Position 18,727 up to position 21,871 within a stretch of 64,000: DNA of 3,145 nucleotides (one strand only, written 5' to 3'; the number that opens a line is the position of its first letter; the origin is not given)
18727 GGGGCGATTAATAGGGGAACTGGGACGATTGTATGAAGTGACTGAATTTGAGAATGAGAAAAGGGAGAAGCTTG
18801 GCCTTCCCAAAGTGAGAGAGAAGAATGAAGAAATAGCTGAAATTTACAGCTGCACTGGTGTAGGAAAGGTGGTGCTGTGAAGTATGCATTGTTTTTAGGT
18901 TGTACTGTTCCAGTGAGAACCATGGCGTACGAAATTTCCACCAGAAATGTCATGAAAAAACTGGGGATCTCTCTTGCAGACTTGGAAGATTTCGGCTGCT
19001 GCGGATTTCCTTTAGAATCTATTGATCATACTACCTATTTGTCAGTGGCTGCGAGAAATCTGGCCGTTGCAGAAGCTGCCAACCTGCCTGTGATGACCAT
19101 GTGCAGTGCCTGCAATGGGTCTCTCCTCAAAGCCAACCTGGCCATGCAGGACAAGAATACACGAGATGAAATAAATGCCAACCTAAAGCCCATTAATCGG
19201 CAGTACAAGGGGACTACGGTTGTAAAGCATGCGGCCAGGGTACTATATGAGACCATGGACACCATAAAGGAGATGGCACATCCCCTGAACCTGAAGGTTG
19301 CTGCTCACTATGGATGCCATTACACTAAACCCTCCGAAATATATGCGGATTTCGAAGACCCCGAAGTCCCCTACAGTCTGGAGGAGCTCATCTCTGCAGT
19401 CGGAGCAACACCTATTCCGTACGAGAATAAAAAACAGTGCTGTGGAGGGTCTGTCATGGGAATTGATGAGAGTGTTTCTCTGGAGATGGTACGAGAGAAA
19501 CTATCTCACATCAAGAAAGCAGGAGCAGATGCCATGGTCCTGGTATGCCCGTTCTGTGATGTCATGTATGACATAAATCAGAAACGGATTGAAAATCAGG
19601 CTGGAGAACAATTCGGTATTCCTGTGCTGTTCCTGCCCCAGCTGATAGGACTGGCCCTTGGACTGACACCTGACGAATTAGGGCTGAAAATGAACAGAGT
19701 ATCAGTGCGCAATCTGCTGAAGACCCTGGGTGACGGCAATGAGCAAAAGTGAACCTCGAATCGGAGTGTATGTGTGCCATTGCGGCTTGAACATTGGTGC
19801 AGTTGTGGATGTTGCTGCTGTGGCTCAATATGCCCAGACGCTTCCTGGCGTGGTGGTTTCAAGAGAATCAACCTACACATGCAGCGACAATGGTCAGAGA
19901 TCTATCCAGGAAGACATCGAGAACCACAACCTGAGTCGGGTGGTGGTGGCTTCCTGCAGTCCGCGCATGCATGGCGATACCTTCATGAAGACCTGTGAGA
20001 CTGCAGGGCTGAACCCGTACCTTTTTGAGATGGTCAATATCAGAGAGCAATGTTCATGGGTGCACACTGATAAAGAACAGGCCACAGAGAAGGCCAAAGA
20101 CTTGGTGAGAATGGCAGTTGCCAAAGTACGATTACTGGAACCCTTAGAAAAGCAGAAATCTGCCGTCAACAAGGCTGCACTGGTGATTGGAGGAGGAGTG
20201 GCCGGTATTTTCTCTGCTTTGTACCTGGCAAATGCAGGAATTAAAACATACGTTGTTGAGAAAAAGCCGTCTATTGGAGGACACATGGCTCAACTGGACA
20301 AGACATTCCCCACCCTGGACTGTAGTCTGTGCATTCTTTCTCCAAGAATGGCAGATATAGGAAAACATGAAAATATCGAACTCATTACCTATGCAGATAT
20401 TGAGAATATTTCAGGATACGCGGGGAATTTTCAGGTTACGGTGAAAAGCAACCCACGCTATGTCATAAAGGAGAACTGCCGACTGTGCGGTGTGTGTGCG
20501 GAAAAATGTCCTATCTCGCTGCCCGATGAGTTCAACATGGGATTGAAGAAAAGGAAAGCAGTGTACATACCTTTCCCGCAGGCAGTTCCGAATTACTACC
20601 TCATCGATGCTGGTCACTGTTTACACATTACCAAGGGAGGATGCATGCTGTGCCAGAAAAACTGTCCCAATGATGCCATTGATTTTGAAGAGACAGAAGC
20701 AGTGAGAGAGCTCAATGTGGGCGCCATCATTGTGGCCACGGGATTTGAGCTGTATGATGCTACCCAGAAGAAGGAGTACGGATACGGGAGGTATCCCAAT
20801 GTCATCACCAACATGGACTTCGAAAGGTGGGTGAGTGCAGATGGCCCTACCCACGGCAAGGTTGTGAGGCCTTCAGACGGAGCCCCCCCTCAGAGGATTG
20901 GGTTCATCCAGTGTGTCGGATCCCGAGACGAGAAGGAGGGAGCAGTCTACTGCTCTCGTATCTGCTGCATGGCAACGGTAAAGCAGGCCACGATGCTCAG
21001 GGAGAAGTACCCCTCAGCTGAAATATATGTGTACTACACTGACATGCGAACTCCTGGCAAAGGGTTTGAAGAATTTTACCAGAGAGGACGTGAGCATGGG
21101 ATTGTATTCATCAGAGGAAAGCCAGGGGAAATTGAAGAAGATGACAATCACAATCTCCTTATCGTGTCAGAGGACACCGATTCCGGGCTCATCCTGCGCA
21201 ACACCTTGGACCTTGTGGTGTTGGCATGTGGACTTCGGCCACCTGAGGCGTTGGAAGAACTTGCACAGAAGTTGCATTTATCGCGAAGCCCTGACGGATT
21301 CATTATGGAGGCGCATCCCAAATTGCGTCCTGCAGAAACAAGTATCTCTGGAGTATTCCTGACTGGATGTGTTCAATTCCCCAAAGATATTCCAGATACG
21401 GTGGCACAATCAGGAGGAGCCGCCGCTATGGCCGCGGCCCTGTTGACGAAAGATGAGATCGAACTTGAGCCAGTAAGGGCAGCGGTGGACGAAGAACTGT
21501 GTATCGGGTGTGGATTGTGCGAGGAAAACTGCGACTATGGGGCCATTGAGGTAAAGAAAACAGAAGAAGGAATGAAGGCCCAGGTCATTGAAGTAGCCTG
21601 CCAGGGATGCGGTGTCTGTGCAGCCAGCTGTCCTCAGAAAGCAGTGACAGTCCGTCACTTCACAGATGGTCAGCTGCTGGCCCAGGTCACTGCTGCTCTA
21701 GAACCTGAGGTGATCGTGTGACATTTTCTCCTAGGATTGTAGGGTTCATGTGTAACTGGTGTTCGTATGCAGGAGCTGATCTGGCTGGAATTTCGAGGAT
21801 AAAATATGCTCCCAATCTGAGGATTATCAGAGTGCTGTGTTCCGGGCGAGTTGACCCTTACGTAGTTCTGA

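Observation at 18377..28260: Eight-gene hdrC-hdrB-hdrA-mvhD-hdrA(large)-mvhD-mvhG-mvhA cluster with duplicated HdrA and MvhD modules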

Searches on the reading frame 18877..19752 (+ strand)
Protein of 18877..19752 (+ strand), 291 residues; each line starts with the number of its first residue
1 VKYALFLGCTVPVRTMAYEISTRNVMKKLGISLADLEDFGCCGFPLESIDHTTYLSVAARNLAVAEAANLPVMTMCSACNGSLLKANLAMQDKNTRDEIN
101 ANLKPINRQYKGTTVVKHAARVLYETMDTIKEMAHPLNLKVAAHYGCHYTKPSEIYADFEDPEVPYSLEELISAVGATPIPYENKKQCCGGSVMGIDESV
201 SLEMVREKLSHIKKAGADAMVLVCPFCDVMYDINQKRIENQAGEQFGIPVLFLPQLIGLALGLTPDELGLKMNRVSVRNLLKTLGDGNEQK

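Call 3: search_protein_families(library=pfam, proteins=[window:18877-19752:+], max_evalue=0.001)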
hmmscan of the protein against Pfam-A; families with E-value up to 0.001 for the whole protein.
window:18877-19752:+ (291 aa): 1 family
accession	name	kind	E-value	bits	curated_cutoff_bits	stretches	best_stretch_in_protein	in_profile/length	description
PF02754.22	CCG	-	3.3e-26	91.7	20.6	2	141-230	1-83/85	Cysteine-rich domain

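Call 4: search_protein_families(library=ncbifam, proteins=[window:18877-19752:+], max_evalue=0.001)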
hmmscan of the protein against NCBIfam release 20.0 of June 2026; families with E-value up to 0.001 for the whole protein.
window:18877-19752:+ (291 aa): 8 families
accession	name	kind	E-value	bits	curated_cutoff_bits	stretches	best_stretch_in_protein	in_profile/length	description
TIGR03288.1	CoB_CoM_SS_B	equivalog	1.9e-83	280.1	345.15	1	2-283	1-289/290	CoB--CoM heterodisulfide reductase subunit B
NF042965.1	MFR_anch_SdhE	equivalog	2.6e-54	184.7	500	1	2-275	2-276/282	8-methylmenaquinol:fumarate reductase membrane anchor subunit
NF041780.1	hetero_SS_HdrB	equivalog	7.1e-37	127.3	450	1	4-282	7-303/304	ferredoxin:CoB-CoM heterodisulfide reductase subunit HdrB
NF004898.0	PRK06259.1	equivalog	1e-17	64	385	1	2-235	263-465/488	fumarate reductase (CoM/CoB) subunit TfrB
NF045670.1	quin_L_LdhH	equivalog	3.1e-17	62.1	800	1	2-228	468-682/706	L-lactate dehydrogenase (quinone) large subunit LdhH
NF008369.0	PRK11168.1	equivalog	2e-06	27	278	1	4-229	170-378/401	anaerobic glycerol-3-phosphate dehydrogenase subunit C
TIGR03379.1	glycerol3P_GlpC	equivalog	7.7e-05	21.6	279.9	1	4-234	165-380/397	anaerobic glycerol-3-phosphate dehydrogenase subunit GlpC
NF008434.0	PRK11274.1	equivalog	0.00074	18.5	333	0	6-221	173-378/409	glycolate oxidase subunit GlcF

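Call 58: search_solved_structures(query=window:18877-19752:+, max_evalue=1e-10)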
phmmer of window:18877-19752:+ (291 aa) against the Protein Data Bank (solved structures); distinct sequences matched with E-value up to 1e-10: 5.
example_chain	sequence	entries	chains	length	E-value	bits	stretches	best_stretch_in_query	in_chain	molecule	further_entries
5odc_B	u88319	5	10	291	1.1e-69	238.3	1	1-283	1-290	Heterodisulfide reductase, subunit B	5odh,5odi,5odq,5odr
8rvu_b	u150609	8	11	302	1.4e-69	238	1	1-284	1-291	H(2):CoB-CoM heterodisulfide,ferredoxin reductase subunit B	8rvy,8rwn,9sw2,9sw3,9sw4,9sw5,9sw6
8rvv_B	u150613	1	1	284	8.7e-69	235.3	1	1-275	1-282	H(2):CoB-CoM heterodisulfide,ferredoxin reductase subunit B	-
9sfi_C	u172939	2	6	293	2.7e-66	227.2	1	1-285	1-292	H(2)/formate:CoB-CoM heterodisulfide,ferredoxin reductase subunit B2 | Heterodisulfide reductase subunit B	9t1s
7bkb_B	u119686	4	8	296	4.3e-57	197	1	2-277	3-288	CoB--CoM heterodisulfide reductase subunit B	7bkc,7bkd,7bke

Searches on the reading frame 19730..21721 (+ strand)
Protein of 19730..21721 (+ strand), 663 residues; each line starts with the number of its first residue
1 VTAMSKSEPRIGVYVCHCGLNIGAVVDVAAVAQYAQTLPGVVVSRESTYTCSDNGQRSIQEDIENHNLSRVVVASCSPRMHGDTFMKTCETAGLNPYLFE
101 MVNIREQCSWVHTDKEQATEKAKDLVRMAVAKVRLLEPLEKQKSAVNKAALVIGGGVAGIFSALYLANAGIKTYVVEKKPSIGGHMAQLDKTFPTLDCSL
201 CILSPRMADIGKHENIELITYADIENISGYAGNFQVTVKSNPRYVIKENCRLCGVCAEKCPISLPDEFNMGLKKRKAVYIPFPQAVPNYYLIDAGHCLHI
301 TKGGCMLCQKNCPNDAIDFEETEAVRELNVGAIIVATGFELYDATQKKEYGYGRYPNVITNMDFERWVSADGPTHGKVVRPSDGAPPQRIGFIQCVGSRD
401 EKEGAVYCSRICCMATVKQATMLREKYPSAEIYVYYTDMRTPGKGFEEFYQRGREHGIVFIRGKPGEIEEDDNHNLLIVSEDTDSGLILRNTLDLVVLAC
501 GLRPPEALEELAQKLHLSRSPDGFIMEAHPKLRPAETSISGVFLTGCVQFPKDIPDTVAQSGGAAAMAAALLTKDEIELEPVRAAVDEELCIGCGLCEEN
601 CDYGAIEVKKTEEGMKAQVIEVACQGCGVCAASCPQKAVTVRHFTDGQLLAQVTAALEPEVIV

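Call 3: search_protein_families(library=pfam, proteins=[window:19730-21721:+], max_evalue=0.001)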
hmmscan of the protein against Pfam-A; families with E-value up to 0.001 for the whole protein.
window:19730-21721:+ (663 aa): 16 families
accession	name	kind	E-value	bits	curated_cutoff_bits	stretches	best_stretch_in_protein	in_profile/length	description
PF00037.32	Fer4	-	1.9e-16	59.5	21.1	1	586-607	3-24/24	4Fe-4S binding domain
PF12837.12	Fer4_6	-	2.3e-12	46.7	25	1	584-606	2-24/24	4Fe-4S binding domain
PF12838.12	Fer4_7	-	7.4e-12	46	27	1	591-638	2-52/52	4Fe-4S dicluster domain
PF14697.11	Fer4_21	-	7e-10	39.3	35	1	584-640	1-58/59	4Fe-4S dicluster domain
PF13237.11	Fer4_10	-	1.6e-09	37.9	25.5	1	586-635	4-53/53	4Fe-4S dicluster domain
PF13187.11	Fer4_9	-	4.1e-09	36.8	27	1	591-638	2-51/52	4Fe-4S dicluster domain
PF25160.1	LdpA_Fe-S-bd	-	1.9e-08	34.4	27.6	0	617-642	21-46/49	LdpA Fe-S cluster-binding domain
PF07992.20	Pyr_redox_2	-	2.9e-08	33.9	26.1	1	151-245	4-78/291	Pyridine nucleotide-disulphide oxidoreductase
PF01266.30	DAO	-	1.1e-07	32.1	27.9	1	151-184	3-36/353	FAD dependent oxidoreductase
PF13484.11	Fer4_16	-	2.8e-07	31.7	30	0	303-323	3-25/66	4Fe-4S double cluster binding domain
PF13450.12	NAD_binding_8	-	1.8e-06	28.6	21.9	1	152-189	1-38/68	NAD(P)-binding Rossmann-like domain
PF12831.13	FAD_oxidored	-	3.8e-06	26.9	27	1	151-187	3-39/416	FAD dependent oxidoreductase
PF12797.12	Fer4_2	-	3.9e-06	26.9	24.5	0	585-601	4-20/22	4Fe-4S binding domain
PF00890.30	FAD_binding_2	-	5e-06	26.4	20.4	1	151-187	3-39/414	FAD binding domain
PF01494.25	FAD_binding_3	-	0.00039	20.2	22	1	150-179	4-33/349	FAD binding domain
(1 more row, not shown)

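Call 4: search_protein_families(library=ncbifam, proteins=[window:19730-21721:+], max_evalue=0.001)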
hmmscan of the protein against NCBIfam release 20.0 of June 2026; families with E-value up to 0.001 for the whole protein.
window:19730-21721:+ (663 aa): 79 families (the best 25 are shown)
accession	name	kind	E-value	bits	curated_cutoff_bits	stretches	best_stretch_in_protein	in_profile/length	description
NF040770.1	hetero_SS_HdrA2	exception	2.3e-283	942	1100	1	10-658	1-642/777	CoB-CoM heterodisulfide reductase HdrA2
NF041778.1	hetero_SS_HdrA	equivalog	1.2e-203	678.1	1400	1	4-658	1-652/771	ferredoxin:CoB-CoM heterodisulfide reductase subunit HdrA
NF041891.1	hdrA_Methbact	equivalog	1.3e-190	635.3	1300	1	10-657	2-636/762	ferredoxin:CoB-CoM heterodisulfide reductase subunit HdrA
NF042909.1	FMH_DH_FwdF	exception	5.5e-14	52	375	2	583-643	219-278/336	tungsten-dependent formylmethanofuran dehydrogenase subunit FwdF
NF038196.1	ferrodoxin_EFR1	subfamily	8.6e-13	48.9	75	1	586-643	182-233/242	EFR1 family ferrodoxin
TIGR02179.1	PorD_KorD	subfamily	3.5e-11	43.1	60.05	1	583-641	19-74/78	2-oxoacid:acceptor oxidoreductase, delta subunit, pyruvate/2-ketoisovalerate family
NF007202.0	PRK09623.1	equivalog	1.8e-10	41.1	166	1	583-642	45-101/105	3-methyl-2-oxobutanoate dehydrogenase subunit delta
TIGR01944.1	rnfB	subfamily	3.5e-10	39.8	68.7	1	575-646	99-167/190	RnfABCDGE type electron transport complex subunit B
TIGR02700.1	flavo_MJ0208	hypoth_equivalog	6.3e-10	38.7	251.35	1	584-640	143-195/234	dihydromethanopterin reductase (acceptor)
NF058577.1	FdxA_fam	equivalog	1.5e-09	37.9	65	1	589-638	7-52/52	4Fe-4S ferredoxin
NF040684.1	PorD_Arch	equivalog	3.9e-09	36.5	120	1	583-642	26-82/85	pyruvate synthase subunit PorD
TIGR01971.1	NuoI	subfamily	8.2e-09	35.1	113.05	1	587-641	40-100/121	NADH-quinone oxidoreductase, chain I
NF040612.1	F420_dehyd_FpoI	exception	3.4e-08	33.4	180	0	247-318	41-100/135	F420H2 dehydrogenase subunit FpoI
NF003475.0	PRK05113.1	equivalog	5.5e-08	32.9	203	1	581-644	105-165/190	electron transport complex subunit RsxB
NF005504.0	PRK07118.1-3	equivalog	8.4e-08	31.9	437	1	591-643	142-192/293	Fe-S cluster domain-containing protein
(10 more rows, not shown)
